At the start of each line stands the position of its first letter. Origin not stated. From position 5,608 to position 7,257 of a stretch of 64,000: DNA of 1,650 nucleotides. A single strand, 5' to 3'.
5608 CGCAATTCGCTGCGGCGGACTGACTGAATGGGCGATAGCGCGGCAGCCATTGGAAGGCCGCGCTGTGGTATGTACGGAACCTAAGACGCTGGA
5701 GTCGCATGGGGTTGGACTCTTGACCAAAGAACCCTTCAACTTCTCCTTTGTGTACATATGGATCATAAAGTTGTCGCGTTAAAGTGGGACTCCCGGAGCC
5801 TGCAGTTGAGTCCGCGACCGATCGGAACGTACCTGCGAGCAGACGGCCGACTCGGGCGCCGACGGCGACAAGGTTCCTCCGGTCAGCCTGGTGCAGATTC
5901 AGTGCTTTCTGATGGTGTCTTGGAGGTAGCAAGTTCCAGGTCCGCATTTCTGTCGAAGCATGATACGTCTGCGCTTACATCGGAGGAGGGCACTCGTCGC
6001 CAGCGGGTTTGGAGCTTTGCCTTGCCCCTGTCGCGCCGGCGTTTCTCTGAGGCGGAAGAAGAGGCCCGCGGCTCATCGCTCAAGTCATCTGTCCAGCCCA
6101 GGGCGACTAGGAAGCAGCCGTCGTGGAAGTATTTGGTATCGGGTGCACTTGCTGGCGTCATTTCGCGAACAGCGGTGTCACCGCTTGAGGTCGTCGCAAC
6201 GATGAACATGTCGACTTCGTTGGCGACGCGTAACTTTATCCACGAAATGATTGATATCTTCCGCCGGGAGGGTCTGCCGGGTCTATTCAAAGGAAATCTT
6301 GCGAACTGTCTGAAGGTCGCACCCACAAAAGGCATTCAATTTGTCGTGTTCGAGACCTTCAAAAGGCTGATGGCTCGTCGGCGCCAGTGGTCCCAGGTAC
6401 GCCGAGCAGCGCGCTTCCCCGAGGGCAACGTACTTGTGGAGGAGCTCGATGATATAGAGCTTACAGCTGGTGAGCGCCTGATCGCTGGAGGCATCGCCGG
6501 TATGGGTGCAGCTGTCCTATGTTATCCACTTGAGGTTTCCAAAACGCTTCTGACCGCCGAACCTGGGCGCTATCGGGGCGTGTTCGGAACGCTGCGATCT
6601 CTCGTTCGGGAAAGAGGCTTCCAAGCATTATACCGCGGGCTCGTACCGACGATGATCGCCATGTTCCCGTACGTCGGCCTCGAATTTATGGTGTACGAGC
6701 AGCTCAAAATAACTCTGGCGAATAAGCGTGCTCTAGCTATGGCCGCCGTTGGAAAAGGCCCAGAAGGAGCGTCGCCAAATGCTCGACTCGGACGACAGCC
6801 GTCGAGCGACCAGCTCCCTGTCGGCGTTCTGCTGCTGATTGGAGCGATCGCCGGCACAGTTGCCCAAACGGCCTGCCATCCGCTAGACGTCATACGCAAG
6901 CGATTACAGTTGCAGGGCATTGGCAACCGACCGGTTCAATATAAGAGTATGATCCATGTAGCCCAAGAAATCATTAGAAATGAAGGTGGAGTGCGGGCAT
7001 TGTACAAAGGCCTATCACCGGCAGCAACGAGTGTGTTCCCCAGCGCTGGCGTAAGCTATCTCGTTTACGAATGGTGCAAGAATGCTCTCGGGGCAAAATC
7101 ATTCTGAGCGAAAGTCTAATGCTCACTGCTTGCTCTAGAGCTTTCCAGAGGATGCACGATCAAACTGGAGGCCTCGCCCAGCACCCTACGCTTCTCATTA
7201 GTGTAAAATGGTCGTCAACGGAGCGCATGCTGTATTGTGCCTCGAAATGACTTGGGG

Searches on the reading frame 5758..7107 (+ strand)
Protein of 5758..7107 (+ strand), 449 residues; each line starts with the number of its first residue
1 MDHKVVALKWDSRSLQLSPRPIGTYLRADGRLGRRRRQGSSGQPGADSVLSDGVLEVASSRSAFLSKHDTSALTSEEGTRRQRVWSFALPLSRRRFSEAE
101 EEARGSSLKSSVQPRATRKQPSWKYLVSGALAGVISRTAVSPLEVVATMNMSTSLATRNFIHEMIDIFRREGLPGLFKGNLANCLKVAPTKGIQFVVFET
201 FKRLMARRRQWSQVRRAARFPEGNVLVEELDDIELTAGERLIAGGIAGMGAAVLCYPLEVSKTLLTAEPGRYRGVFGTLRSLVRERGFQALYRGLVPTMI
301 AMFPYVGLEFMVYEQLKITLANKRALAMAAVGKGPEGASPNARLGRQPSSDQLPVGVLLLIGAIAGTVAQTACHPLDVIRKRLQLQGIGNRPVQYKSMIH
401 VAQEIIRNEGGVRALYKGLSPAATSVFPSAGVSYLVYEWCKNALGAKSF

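Call 7: search_protein_families(library=pfam, proteins=[window:5758-7107:+], max_evalue=0.001)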
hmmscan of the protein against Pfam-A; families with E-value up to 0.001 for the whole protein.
window:5758-7107:+ (449 aa): 1 family
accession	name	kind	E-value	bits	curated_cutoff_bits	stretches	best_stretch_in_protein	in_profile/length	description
PF00153.32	Mito_carr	-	7e-71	234.5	22.3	3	235-323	3-95/96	Mitochondrial carrier protein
